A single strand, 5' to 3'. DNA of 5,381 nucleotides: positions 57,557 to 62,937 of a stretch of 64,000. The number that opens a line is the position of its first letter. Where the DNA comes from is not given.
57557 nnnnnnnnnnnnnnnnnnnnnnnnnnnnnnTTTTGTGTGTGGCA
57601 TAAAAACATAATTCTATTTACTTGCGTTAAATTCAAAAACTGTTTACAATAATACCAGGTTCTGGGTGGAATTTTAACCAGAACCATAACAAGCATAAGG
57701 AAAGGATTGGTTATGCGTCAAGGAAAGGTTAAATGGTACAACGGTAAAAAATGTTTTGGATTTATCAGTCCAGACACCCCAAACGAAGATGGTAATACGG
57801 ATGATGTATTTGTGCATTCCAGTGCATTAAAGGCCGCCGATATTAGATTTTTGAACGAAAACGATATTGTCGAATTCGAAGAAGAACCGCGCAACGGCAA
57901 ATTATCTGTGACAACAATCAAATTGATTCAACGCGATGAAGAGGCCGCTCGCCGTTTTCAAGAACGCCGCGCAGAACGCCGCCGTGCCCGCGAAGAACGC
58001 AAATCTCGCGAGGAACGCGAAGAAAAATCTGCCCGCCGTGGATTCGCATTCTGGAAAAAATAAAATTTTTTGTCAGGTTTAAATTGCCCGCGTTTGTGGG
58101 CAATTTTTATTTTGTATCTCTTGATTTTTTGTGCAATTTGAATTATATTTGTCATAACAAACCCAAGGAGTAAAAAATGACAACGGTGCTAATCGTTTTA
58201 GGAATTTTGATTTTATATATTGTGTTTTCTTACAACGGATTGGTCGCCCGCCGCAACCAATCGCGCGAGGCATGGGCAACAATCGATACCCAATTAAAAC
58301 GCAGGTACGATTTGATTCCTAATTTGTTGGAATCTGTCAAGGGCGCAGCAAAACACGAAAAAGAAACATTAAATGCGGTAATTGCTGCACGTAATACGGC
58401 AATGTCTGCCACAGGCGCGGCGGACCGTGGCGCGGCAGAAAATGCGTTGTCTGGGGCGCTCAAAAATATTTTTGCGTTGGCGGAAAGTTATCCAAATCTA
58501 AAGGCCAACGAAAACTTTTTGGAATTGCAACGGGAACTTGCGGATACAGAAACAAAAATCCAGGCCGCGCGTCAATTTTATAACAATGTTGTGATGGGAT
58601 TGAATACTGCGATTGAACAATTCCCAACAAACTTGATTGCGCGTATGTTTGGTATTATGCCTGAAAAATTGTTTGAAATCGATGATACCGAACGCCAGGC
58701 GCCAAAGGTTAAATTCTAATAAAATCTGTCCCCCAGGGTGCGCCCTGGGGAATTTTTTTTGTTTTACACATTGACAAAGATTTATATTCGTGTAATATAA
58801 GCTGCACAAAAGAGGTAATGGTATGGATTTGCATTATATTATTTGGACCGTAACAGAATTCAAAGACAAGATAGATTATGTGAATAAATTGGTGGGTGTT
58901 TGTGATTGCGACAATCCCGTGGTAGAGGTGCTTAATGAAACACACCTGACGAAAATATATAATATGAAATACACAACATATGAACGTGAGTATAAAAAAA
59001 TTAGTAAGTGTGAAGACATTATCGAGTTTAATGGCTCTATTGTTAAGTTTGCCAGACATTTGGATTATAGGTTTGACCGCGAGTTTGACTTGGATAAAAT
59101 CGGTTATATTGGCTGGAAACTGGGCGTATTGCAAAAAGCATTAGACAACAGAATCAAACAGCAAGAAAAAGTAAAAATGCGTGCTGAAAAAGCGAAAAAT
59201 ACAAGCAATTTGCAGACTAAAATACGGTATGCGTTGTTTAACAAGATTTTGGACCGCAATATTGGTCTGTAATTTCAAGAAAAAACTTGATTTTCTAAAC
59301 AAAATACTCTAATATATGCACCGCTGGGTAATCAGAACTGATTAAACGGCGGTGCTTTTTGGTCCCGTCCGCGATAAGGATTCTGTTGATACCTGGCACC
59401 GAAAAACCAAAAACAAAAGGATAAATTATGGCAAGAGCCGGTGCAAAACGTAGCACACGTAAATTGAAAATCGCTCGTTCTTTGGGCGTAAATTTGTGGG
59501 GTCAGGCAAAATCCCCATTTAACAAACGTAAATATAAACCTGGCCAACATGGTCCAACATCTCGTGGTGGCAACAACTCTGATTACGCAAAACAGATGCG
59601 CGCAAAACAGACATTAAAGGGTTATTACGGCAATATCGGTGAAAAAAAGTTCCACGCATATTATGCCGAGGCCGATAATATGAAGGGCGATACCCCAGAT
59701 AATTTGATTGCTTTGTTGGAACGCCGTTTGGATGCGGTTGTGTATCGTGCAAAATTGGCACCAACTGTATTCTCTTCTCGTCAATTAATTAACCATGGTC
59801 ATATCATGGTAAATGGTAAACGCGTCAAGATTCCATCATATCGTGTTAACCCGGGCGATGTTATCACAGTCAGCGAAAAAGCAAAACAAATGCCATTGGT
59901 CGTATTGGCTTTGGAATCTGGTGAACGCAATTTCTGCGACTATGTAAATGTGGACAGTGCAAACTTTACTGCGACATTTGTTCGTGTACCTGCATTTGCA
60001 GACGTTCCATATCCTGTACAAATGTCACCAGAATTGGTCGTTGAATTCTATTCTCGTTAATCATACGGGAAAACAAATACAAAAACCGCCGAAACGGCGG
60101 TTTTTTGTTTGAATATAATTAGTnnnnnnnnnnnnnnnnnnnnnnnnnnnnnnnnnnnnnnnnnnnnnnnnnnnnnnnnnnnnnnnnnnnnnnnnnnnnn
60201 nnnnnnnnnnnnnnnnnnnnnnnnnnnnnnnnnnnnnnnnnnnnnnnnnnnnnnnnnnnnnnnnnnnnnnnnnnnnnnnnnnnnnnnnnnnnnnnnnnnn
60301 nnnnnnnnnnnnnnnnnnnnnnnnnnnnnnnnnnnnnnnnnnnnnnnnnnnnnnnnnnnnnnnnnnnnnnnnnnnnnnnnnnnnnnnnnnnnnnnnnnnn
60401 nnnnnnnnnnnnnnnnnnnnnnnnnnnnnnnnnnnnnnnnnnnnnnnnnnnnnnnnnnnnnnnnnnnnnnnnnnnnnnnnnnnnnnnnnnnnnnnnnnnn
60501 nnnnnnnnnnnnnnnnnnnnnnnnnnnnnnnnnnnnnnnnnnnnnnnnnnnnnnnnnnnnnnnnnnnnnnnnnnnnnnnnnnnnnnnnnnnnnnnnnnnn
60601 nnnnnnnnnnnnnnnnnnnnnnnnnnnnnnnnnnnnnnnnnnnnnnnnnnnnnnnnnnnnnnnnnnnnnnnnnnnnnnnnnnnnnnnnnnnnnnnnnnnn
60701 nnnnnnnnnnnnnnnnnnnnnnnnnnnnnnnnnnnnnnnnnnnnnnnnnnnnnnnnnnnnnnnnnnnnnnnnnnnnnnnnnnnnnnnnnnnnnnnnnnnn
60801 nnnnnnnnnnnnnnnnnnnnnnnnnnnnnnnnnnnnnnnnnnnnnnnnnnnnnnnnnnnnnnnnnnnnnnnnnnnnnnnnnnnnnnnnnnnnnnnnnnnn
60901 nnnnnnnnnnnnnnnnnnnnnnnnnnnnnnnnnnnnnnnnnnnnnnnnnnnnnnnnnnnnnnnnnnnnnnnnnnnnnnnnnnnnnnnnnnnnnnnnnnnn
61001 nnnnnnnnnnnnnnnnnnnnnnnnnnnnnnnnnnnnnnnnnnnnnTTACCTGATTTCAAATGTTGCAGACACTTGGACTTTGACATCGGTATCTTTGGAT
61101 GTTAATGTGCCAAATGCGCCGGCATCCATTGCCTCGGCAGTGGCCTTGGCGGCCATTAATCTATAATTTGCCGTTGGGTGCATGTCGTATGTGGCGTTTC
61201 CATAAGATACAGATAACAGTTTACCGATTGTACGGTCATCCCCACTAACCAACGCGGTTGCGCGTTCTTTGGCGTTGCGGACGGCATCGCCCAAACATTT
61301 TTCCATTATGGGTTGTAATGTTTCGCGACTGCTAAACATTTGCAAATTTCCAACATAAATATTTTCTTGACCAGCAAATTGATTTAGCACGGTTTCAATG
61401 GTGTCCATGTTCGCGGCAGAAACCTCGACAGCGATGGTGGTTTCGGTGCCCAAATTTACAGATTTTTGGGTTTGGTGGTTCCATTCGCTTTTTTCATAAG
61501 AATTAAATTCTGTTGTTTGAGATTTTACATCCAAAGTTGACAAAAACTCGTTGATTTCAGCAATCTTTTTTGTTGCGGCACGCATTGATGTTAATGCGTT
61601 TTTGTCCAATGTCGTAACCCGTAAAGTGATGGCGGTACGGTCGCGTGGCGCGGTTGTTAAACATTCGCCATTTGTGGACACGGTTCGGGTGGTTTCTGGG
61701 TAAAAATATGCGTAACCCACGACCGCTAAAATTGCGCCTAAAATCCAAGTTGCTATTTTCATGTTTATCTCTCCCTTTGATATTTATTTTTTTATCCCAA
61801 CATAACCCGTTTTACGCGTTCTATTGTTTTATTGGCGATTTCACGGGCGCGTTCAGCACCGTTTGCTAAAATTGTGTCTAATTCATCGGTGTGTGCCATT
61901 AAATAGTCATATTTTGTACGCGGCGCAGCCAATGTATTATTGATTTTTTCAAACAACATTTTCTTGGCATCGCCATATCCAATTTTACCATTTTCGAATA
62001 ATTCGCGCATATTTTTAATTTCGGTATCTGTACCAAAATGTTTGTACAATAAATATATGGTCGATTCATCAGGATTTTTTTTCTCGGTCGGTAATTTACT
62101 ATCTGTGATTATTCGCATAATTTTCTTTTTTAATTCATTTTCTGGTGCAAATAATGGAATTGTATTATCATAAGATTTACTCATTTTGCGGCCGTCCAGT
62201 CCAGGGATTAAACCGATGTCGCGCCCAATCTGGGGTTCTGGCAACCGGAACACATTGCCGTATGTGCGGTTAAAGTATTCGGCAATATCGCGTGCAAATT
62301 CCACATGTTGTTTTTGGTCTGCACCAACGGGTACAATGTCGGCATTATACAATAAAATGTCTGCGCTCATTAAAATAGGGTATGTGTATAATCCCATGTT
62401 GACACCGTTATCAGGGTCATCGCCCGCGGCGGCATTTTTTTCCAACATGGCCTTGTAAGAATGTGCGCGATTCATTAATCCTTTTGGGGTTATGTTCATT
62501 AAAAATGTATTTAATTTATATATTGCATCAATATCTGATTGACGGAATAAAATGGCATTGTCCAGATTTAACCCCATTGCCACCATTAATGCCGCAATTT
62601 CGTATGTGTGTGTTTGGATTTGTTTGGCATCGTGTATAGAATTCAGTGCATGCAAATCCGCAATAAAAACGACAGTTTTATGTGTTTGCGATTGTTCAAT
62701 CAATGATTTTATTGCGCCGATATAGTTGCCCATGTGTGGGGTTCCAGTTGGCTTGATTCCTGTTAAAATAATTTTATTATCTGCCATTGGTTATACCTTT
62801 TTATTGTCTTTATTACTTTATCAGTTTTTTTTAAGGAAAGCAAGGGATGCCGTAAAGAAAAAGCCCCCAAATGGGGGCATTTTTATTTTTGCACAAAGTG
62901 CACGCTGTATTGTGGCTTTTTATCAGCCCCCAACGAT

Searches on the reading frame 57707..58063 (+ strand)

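Call 86: search_protein_families(library=pfam, proteins=[window:57707-58063:+], max_evalue=0.00001)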
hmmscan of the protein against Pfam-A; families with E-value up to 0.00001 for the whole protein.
window:57707-58063:+ (118 aa): 1 family
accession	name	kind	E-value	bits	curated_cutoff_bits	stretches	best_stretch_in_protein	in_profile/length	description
PF00313.28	CSD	-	2.6e-15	56.5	27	1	5-70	2-62/66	'Cold-shock' DNA-binding domain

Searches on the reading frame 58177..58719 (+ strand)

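Call 86: search_protein_families(library=pfam, proteins=[window:58177-58719:+], max_evalue=0.00001)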
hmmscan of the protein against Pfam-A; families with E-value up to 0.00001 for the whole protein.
window:58177-58719:+ (180 aa): 1 family
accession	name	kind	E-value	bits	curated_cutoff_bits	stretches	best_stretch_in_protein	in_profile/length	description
PF04011.17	LemA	-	7.7e-60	201.5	26.2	1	32-180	1-149/149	LemA family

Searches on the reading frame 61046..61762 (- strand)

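Call 86: search_protein_families(library=pfam, proteins=[window:61046-61762:-], max_evalue=0.00001)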
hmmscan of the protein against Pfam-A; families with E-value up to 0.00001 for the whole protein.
window:61046-61762:- (238 aa): 1 family
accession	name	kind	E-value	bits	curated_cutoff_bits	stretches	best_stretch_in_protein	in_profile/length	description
PF04402.19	SIMPL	-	3.4e-20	73.6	25.2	1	28-235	1-205/205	Protein of unknown function (DUF541)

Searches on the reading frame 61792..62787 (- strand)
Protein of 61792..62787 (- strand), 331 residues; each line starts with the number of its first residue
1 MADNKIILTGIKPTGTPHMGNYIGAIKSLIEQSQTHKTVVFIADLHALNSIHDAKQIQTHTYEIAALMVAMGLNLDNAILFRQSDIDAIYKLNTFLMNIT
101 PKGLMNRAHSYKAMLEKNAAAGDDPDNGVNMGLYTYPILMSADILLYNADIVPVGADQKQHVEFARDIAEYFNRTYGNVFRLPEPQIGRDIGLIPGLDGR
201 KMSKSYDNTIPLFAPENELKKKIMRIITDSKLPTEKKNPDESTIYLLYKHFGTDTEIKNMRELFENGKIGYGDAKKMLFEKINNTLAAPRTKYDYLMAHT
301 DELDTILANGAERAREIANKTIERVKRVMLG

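Call 86: search_protein_families(library=pfam, proteins=[window:61792-62787:-], max_evalue=0.00001)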
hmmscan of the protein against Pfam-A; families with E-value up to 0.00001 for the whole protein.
window:61792-62787:- (331 aa): 1 family
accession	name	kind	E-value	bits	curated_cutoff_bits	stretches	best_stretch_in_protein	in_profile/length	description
PF00579.31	tRNA-synt_1b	-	1.9e-57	195.3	21.1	1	6-286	7-291/292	tRNA synthetases class I (W and Y)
